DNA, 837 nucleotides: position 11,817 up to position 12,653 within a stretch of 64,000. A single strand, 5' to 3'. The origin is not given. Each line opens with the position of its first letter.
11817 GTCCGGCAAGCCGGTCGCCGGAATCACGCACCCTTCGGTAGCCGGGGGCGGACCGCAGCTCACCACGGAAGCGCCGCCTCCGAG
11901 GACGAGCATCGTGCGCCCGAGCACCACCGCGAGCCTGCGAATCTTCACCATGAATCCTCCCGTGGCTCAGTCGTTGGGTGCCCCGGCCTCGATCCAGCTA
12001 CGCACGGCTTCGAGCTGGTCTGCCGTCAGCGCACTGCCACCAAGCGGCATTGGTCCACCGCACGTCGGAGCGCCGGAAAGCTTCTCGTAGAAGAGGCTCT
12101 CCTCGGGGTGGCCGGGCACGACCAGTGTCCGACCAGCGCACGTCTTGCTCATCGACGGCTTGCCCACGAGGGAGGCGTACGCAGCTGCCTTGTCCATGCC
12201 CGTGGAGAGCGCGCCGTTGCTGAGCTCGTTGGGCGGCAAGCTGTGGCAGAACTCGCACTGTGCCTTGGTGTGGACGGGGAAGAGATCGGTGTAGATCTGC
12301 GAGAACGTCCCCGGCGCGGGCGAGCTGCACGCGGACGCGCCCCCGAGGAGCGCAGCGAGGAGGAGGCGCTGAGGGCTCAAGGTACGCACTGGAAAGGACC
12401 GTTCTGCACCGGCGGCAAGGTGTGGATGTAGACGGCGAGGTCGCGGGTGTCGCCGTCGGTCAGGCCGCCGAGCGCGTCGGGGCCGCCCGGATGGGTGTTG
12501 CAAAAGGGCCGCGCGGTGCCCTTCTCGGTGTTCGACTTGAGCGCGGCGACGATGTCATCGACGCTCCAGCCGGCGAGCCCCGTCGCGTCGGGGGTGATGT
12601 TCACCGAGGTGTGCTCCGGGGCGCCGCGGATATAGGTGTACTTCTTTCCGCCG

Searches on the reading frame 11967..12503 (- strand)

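Call 47: search_protein_families(library=pfam, proteins=[window:11967-12503:-], max_evalue=0.01)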
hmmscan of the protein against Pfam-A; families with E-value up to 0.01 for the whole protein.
window:11967-12503:- (178 aa): 0 families

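Call 54: search_protein_families(library=ncbifam, proteins=[window:11967-12503:-], max_evalue=0.001)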
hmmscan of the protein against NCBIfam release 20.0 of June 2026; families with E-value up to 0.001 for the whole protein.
window:11967-12503:- (178 aa): 1 family
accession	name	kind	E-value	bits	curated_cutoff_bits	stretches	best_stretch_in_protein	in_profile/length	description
TIGR03806.1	chp_HNE_0200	subfamily_domain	2e-05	23.9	313.3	1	81-172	219-312/314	SO2930 family diheme c-type cytochrome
